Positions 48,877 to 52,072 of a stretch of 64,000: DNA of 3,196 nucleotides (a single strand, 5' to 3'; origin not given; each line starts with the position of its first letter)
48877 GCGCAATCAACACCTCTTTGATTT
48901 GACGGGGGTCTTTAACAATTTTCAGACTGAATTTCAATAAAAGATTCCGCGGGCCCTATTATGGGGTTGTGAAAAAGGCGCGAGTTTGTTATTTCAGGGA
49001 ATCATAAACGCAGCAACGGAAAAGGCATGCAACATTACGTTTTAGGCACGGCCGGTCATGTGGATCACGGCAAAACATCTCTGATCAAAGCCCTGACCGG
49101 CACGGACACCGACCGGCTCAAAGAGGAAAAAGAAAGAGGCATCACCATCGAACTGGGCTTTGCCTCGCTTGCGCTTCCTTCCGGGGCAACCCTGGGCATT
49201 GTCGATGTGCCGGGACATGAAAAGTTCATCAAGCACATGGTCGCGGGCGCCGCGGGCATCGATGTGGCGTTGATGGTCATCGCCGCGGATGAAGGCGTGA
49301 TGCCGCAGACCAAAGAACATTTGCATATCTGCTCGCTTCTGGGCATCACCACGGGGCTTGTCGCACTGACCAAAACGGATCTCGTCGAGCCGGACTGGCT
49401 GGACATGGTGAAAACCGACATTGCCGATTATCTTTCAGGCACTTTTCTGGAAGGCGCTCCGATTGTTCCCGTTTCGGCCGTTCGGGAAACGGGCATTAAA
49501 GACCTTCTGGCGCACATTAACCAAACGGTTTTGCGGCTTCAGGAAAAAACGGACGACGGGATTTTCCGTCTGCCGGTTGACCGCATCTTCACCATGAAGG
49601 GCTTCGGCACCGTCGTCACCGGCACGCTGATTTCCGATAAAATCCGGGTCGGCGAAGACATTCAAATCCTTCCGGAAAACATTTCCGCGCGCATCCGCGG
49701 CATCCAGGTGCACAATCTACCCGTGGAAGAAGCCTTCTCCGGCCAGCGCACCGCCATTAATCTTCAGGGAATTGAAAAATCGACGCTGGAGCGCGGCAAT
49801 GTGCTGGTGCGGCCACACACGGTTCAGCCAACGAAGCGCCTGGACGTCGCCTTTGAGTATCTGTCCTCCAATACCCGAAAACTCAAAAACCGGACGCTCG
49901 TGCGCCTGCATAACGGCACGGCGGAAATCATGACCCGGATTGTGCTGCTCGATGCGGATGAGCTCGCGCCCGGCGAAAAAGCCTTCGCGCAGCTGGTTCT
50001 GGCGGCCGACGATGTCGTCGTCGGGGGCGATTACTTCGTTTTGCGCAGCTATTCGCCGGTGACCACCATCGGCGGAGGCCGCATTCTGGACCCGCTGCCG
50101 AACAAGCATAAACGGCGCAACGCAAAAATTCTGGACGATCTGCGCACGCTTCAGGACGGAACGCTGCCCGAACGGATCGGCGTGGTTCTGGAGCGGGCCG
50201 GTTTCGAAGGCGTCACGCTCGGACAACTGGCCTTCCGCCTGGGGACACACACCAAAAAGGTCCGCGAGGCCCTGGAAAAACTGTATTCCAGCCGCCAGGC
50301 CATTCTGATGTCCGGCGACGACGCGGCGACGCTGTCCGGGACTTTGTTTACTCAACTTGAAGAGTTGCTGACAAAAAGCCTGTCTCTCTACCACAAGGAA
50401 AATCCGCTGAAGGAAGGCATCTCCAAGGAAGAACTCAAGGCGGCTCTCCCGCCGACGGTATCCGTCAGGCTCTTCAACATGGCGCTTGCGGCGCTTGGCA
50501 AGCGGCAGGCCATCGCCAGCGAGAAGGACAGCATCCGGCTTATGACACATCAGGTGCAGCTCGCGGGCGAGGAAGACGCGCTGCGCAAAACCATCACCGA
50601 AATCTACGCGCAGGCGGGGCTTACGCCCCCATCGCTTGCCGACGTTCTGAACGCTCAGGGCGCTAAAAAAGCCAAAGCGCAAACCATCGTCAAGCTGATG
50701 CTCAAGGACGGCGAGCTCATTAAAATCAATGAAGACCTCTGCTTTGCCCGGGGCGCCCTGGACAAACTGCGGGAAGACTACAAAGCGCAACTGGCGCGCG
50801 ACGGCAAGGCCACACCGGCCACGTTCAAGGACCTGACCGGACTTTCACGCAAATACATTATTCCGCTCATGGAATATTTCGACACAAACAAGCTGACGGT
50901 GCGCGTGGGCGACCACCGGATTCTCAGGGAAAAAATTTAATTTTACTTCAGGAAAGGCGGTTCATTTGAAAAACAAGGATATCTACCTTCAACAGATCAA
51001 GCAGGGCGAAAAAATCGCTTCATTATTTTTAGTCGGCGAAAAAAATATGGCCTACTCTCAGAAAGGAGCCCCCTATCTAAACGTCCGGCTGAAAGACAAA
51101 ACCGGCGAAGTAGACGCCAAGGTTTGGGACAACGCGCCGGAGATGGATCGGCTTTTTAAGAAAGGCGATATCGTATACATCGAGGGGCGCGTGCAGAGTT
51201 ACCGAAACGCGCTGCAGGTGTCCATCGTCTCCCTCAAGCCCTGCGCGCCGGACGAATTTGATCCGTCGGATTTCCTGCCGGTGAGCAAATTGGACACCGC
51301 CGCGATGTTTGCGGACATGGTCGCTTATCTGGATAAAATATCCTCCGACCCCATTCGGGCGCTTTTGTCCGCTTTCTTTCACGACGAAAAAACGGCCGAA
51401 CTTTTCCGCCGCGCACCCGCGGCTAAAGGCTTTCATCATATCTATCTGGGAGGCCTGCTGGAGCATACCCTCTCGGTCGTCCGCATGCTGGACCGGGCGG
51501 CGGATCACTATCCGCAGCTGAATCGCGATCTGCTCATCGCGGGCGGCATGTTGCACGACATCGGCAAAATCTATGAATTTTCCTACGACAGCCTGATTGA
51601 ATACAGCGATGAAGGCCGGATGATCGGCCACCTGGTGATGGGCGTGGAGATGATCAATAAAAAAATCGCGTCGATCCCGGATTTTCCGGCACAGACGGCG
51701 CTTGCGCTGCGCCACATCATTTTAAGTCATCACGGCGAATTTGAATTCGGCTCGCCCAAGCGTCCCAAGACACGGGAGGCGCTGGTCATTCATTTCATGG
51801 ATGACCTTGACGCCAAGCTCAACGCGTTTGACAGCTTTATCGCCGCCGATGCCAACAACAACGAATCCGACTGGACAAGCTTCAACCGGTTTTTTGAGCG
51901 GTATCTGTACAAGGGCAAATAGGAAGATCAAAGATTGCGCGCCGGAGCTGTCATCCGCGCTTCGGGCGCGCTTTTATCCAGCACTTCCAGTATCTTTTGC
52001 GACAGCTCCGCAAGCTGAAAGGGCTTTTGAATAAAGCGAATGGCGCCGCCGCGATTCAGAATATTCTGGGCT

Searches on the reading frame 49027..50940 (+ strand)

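Call 68: search_protein_families(library=pfam, proteins=[window:49027-50940:+])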
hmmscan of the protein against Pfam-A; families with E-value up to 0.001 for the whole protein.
window:49027-50940:+ (637 aa): 6 families
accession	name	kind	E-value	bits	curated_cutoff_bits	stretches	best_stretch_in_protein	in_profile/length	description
PF00009.33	GTP_EFTU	-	1e-35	123.5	26.5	1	2-167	2-185/188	Elongation factor Tu GTP binding domain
PF09107.17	SelB-wing_3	-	7e-19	67.5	23.2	1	588-633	2-47/47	Elongation factor SelB, winged helix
PF09106.17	SelB-wing_2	-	7.5e-15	55.2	22.3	1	451-505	3-57/57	Elongation factor SelB, winged helix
PF25461.1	Beta-barrel_SelB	-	2.7e-12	47.2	27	1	281-359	9-79/80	Selenocysteine-specific elongation factor, beta-barrel domain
PF03144.31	GTP_EFTU_D2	-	4.7e-09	37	30.3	1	194-260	1-72/73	Elongation factor Tu domain 2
PF01926.29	MMR_HSR1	-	3.2e-06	27.7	21.9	1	8-101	4-99/113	50S ribosome-binding GTPase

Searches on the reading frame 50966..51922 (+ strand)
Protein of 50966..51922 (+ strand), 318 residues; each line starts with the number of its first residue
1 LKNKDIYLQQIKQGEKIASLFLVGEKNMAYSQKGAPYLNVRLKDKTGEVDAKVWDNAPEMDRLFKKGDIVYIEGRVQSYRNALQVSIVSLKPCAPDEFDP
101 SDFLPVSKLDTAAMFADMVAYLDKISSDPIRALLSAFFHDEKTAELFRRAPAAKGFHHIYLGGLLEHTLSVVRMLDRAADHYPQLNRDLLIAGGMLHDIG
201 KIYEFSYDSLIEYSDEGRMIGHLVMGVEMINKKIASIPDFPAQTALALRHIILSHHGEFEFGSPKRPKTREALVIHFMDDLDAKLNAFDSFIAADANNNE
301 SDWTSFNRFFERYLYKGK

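Call 68: search_protein_families(library=pfam, proteins=[window:50966-51922:+])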
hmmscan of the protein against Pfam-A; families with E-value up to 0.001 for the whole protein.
window:50966-51922:+ (318 aa): 4 families
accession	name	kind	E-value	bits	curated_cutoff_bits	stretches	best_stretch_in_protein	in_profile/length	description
PF01966.28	HD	-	1e-17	64.9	22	1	165-283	2-115/116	HD domain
PF01336.31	tRNA_anti-codon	-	4.6e-10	39.7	27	1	32-89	12-71/75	OB-fold nucleic acid binding domain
PF07514.17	TraI_2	-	6.6e-05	22.4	23.9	1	141-174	43-76/324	Putative helicase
PF18019.7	Cas3_HD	-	0.00034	21.1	23.1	1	164-274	29-147/207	Cas3, HD domain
